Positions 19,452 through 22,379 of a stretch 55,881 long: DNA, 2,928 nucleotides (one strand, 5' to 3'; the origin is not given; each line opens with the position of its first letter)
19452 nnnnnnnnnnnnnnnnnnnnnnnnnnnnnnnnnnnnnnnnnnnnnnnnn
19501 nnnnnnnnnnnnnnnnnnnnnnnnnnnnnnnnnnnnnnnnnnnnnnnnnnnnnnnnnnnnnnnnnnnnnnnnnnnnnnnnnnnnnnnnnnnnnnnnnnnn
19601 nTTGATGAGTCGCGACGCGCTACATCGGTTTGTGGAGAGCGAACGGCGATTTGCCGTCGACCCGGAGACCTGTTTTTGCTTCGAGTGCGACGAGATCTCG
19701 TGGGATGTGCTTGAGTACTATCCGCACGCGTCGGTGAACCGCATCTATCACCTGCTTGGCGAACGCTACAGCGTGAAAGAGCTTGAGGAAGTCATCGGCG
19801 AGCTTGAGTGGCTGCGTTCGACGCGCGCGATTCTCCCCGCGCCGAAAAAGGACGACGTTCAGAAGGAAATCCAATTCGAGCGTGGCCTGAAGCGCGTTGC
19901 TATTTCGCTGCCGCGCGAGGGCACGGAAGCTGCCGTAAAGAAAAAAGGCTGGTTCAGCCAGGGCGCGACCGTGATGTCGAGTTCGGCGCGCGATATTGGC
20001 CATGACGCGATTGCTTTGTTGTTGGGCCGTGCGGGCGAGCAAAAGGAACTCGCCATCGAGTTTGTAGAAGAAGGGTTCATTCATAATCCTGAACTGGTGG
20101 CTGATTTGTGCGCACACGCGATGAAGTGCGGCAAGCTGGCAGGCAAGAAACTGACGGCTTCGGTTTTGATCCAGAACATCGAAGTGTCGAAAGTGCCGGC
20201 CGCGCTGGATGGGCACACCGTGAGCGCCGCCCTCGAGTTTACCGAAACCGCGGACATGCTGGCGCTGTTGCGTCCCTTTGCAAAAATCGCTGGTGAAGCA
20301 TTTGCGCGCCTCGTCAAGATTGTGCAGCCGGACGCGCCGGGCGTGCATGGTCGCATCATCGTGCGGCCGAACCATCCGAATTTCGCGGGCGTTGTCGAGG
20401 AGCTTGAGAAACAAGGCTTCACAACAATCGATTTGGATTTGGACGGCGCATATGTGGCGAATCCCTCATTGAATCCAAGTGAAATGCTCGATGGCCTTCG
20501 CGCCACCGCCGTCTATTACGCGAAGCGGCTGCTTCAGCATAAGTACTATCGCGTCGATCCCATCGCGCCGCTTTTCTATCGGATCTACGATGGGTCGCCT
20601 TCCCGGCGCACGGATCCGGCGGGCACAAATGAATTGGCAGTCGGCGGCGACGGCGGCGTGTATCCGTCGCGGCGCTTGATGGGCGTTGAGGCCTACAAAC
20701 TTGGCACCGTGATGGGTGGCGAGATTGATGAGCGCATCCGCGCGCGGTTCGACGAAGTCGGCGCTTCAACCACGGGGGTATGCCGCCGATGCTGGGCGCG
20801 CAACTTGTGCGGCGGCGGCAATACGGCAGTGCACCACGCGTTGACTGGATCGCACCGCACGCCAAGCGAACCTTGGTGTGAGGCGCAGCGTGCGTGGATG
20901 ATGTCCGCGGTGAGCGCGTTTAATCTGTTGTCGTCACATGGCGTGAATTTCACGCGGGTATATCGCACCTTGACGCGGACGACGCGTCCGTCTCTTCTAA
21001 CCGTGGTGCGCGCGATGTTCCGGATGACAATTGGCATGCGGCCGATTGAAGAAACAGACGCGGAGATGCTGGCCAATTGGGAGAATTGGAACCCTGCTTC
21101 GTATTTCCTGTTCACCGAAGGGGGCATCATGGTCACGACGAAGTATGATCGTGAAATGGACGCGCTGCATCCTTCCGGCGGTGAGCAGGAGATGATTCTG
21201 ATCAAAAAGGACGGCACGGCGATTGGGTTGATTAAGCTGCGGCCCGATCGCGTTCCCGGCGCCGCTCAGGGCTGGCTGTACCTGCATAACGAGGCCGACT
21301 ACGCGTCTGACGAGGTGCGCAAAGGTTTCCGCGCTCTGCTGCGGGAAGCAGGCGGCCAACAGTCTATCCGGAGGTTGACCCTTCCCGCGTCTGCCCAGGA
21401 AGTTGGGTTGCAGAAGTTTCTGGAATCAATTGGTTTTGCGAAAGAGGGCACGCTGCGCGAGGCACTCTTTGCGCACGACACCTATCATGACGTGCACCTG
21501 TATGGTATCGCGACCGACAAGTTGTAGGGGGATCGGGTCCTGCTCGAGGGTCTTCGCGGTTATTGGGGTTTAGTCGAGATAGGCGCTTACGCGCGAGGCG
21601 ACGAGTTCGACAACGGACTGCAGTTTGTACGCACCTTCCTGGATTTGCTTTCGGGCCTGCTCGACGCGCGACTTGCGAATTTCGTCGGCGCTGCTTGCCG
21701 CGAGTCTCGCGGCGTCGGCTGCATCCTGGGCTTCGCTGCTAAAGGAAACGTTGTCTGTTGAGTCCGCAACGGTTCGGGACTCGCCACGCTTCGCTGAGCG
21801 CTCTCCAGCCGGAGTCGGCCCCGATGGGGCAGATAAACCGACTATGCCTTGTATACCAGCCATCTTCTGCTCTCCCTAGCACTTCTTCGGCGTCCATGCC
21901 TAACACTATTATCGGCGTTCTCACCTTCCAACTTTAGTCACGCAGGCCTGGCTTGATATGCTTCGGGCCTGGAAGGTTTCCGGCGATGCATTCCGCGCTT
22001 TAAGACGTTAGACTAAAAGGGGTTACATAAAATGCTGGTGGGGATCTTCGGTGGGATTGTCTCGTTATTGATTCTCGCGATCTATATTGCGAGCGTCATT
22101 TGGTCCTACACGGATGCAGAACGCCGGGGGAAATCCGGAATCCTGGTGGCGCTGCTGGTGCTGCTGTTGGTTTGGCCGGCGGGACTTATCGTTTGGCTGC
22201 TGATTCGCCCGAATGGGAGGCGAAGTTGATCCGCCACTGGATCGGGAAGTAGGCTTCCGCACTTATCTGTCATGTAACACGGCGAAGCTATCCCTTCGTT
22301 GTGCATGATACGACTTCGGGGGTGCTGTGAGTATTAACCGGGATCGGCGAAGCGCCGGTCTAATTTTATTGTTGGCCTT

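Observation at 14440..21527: Candidate peptide-modification/export (RiPP- or bacteriocin-like) locus: two leader-sharing peptides, three GNATs, CPBP protease, ABC exporter and a cluster-less SPASM-GNAT fusion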

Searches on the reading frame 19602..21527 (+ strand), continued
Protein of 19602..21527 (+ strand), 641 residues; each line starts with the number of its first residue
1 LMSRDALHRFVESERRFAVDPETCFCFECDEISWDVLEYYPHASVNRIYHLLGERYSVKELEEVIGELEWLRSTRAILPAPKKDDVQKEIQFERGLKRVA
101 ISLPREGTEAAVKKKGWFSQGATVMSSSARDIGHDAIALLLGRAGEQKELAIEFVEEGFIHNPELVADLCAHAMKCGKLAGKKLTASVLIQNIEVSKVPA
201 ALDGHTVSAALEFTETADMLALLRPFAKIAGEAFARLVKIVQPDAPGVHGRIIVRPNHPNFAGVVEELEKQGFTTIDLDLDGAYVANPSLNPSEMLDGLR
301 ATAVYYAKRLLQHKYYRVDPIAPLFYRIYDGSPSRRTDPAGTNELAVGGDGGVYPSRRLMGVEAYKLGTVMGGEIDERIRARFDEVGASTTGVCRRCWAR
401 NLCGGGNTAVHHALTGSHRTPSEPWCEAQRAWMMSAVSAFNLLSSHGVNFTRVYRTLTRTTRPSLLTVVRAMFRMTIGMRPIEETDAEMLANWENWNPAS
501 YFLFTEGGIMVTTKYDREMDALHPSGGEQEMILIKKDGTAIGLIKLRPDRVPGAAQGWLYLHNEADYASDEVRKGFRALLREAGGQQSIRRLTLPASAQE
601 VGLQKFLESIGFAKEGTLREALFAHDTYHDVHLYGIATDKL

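Call 77: search_protein_families(library=ncbifam, proteins=[P0174, P0179], max_evalue=1)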
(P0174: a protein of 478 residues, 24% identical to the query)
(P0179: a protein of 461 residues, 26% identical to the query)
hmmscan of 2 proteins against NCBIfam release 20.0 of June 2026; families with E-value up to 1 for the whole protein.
P0174 (478 aa): 93 families (the best 25 are shown)
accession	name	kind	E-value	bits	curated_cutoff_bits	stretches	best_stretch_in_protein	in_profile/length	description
TIGR03974.1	rSAM_six_Cys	equivalog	2.6e-107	359.5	425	1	9-445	1-450/451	thioether cross-link-forming SCIFF peptide maturase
TIGR03906.1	quino_hemo_SAM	equivalog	1e-100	337.6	453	1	8-459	2-462/467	quinohemoprotein amine dehydrogenase maturation protein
NF040492.1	not_ScfB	exception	8e-100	334.8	855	1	8-442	3-446/450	ScfB-related radical SAM/SPASM orphan maturase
TIGR04064.1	rSAM_nif11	equivalog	1.5e-96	324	518.7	1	9-450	4-439/459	nif11-like peptide radical SAM maturase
NF047865.1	rSAM_PapB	equivalog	1.9e-91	306.7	340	1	93-423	2-328/330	PapB family radical SAM/SPASM ranthipeptide maturase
TIGR04068.1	rSAM_ocin_clost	equivalog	2.6e-65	221.1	500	1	9-445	2-454/462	Cys-rich peptide radical SAM maturase CcpM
NF035951.1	rSAM_RumMC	equivalog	1.5e-44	152.6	720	2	11-254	19-272/510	RumMC family radical SAM sactipeptide maturase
NF038107.1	rSAM_NF038107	equivalog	2.3e-40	138.7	600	1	95-425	86-414/444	Cys-every-fifth radical SAM/SPASM peptide maturase CefB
TIGR04115.1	rSAM_Cxxx_rpt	equivalog_domain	2.1e-37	129.5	350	1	95-400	3-315/359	radical SAM peptide maturase, CXXX-repeat target family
TIGR03978.1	rSAM_paired_1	equivalog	1.5e-36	126.1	370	1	100-443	89-450/466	His-Xaa-Ser system radical SAM maturase HxsB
TIGR03942.1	sulfatase_rSAM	equivalog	7.4e-36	124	349.45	1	100-439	7-352/363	anaerobic sulfatase maturase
NF038170.1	lachnocin_rSAM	equivalog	4.3e-35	121.4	550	2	82-243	64-225/440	lachnocin radical SAM maturase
TIGR04280.1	geopep_mat_rSAM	hypoth_equivalog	1.1e-34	120.1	400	1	95-420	85-401/428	geopeptide radical SAM maturase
NF041298.1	rSAM_mat_DynA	equivalog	7.6e-33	113.9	450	1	101-425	8-335/356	dynobactin maturation radical SAM/SPASM protein DynA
TIGR04163.1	rSAM_cobopep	equivalog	6e-32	110.9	375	1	98-446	68-421/428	peptide-modifying radical SAM enzyme CbpB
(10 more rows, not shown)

P0179 (461 aa): 81 families (the best 25 are shown)
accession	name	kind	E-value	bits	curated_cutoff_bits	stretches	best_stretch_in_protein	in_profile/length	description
TIGR03974.1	rSAM_six_Cys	equivalog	1.2e-96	324.4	425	1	3-435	1-446/451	thioether cross-link-forming SCIFF peptide maturase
TIGR03906.1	quino_hemo_SAM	equivalog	4.6e-94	315.7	453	1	2-440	2-449/467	quinohemoprotein amine dehydrogenase maturation protein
NF047865.1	rSAM_PapB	equivalog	3.7e-90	302.5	340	1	88-416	2-327/330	PapB family radical SAM/SPASM ranthipeptide maturase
NF040492.1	not_ScfB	exception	5.7e-88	295.7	855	1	2-434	3-444/450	ScfB-related radical SAM/SPASM orphan maturase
TIGR04064.1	rSAM_nif11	equivalog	9.7e-87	291.6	518.7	1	3-440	4-435/459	nif11-like peptide radical SAM maturase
TIGR04068.1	rSAM_ocin_clost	equivalog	2.7e-56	191.4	500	2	3-231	2-227/462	Cys-rich peptide radical SAM maturase CcpM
NF035951.1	rSAM_RumMC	equivalog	4.4e-40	137.8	720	2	11-239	25-262/510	RumMC family radical SAM sactipeptide maturase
TIGR04115.1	rSAM_Cxxx_rpt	equivalog_domain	6.4e-39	134.4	350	1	90-379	3-298/359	radical SAM peptide maturase, CXXX-repeat target family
TIGR03978.1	rSAM_paired_1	equivalog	2.7e-34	118.8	370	1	95-417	89-429/466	His-Xaa-Ser system radical SAM maturase HxsB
TIGR03942.1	sulfatase_rSAM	equivalog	9.6e-33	113.7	349.45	1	96-412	8-331/363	anaerobic sulfatase maturase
TIGR04280.1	geopep_mat_rSAM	hypoth_equivalog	6.1e-31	107.8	400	2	93-233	88-227/428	geopeptide radical SAM maturase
NF041298.1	rSAM_mat_DynA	equivalog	1.1e-30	106.8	450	1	96-417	8-333/356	dynobactin maturation radical SAM/SPASM protein DynA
NF038170.1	lachnocin_rSAM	equivalog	5.6e-30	104.6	550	2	82-237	69-224/440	lachnocin radical SAM maturase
NF038107.1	rSAM_NF038107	equivalog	1.9e-29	102.7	600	1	84-406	80-401/444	Cys-every-fifth radical SAM/SPASM peptide maturase CefB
TIGR04148.1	GG_samocin_CFB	equivalog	1.9e-27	96.5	300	1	88-236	16-170/411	radical SAM peptide maturase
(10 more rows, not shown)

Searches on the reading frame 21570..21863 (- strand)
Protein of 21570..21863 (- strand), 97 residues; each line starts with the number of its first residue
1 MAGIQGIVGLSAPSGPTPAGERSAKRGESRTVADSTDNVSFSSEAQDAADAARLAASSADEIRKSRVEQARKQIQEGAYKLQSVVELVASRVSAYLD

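Call 56: search_protein_families(library=pfam, proteins=[window:21570-21863:-], max_evalue=0.01)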
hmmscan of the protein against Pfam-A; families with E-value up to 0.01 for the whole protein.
window:21570-21863:- (97 aa): 1 family
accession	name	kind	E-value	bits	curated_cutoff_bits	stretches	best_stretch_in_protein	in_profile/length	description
PF04316.19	FlgM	-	1.2e-08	35.5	25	1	37-82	1-45/55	Anti-sigma-28 factor, FlgM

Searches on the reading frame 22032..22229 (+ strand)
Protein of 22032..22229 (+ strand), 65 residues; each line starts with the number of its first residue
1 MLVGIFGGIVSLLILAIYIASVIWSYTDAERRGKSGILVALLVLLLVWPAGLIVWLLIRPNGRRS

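Call 56: search_protein_families(library=pfam, proteins=[window:22032-22229:+], max_evalue=0.01)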
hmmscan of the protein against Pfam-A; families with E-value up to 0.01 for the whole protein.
window:22032-22229:+ (65 aa): 1 family
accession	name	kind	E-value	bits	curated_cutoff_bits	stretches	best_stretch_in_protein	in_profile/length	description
PF09594.16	GT87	-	0.0057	16.9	25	1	7-61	73-125/237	Glycosyltransferase family 87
